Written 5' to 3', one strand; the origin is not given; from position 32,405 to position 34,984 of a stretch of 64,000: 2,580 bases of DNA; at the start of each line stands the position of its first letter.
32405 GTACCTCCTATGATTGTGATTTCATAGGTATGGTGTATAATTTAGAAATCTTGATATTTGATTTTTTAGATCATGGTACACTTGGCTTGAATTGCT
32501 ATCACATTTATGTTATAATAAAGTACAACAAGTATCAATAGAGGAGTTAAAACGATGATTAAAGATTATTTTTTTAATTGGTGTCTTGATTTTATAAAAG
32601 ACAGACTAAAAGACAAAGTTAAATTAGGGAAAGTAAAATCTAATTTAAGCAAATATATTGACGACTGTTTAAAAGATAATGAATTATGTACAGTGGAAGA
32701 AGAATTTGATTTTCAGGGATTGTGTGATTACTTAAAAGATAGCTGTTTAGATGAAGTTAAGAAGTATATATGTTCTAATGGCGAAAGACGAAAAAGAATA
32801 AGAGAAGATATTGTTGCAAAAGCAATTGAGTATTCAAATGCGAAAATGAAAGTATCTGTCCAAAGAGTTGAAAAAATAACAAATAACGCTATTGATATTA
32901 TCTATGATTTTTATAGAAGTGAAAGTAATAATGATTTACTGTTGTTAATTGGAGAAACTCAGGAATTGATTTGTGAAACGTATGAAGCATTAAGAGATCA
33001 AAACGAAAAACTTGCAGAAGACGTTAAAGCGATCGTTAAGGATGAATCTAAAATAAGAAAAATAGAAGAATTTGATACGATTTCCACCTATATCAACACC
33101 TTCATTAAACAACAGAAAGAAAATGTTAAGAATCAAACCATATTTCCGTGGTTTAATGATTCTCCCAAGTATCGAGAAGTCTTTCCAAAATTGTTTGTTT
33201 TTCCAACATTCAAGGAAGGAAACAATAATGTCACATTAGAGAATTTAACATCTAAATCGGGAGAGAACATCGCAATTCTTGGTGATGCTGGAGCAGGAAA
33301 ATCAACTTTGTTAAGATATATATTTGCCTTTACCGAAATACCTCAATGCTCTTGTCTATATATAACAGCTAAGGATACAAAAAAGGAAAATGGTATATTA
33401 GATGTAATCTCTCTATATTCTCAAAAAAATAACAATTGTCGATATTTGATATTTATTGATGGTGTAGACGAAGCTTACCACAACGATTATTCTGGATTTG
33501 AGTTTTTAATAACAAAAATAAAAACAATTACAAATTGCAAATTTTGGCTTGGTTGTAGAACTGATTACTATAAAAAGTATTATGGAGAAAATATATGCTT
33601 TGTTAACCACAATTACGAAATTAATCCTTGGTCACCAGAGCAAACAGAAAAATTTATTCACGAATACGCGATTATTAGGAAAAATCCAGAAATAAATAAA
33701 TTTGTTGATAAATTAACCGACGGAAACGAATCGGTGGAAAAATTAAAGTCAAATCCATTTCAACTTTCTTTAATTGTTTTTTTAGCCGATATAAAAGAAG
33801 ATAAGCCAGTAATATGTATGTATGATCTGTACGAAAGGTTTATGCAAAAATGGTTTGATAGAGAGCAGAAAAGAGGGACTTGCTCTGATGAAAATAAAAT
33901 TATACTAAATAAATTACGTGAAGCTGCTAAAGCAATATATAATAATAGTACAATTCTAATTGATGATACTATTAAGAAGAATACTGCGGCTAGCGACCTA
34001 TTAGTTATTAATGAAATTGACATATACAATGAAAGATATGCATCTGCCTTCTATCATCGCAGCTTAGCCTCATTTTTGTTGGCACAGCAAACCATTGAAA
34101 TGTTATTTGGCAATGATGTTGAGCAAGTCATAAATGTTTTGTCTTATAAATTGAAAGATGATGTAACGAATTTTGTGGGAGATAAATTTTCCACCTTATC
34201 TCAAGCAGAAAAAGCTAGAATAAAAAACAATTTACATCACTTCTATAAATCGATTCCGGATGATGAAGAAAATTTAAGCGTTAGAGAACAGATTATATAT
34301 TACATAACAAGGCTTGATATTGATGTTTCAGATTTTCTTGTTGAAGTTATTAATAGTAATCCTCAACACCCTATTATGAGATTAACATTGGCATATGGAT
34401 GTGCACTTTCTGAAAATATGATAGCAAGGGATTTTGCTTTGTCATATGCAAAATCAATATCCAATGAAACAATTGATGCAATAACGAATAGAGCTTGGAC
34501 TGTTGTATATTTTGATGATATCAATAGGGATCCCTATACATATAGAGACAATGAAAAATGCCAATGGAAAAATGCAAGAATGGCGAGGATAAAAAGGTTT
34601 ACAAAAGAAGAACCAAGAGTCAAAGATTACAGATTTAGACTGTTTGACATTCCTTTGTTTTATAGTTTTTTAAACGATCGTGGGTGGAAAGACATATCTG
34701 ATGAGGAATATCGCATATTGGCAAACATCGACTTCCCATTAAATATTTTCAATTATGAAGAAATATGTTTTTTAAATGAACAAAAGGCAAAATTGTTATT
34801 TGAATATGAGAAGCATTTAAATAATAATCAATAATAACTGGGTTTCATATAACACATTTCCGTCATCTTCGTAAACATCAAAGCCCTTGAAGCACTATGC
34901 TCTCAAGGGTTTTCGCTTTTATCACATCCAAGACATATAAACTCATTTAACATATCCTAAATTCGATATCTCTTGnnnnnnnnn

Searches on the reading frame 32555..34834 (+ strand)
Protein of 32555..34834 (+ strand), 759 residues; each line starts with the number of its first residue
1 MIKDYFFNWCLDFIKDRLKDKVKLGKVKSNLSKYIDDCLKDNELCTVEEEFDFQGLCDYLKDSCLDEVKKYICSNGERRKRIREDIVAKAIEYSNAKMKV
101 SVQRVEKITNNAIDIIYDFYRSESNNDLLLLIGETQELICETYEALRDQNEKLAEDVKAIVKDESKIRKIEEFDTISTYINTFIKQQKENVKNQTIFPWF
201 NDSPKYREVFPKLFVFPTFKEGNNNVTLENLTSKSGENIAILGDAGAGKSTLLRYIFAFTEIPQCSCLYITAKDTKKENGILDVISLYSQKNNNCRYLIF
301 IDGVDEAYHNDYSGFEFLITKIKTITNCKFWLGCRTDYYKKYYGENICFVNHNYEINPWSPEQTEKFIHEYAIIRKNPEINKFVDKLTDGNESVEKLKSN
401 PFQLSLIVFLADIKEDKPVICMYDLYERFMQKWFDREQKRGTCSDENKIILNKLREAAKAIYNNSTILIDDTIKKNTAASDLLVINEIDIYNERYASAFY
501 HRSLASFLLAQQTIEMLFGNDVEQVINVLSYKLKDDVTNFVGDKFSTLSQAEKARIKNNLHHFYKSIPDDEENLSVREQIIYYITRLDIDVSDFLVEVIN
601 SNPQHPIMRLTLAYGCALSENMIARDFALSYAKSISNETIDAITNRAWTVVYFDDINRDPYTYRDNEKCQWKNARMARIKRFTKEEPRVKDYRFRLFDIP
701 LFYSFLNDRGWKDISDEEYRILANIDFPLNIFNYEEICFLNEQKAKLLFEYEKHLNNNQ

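Call 7: search_protein_families(library=pfam, proteins=[window:32555-34834:+], max_evalue=0.01)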
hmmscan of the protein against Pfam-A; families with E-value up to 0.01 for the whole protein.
window:32555-34834:+ (759 aa): 7 families
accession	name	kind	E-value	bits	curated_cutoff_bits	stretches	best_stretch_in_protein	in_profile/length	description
PF00005.33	ABC_tran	-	5e-07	30.8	25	1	230-277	5-51/137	ABC transporter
PF25199.1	nSTAND_NTPase5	-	2.5e-06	27.8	34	1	229-339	34-137/145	Novel STAND NTPase 5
PF24883.2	NPHP3_N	-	0.00048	20.8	24.8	0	234-278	19-64/164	Nephrocystin 3, N-terminal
PF13401.12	AAA_22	-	0.00074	20.3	27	0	237-283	6-52/130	AAA domain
PF05729.18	NACHT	-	0.0019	18.5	26.7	0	239-257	3-21/167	NACHT domain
PF13191.12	AAA_16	-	0.0042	18.1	32.6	0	228-258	16-47/167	AAA ATPase domain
PF13173.12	AAA_14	-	0.0045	17.4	27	1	238-306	4-73/129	AAA domain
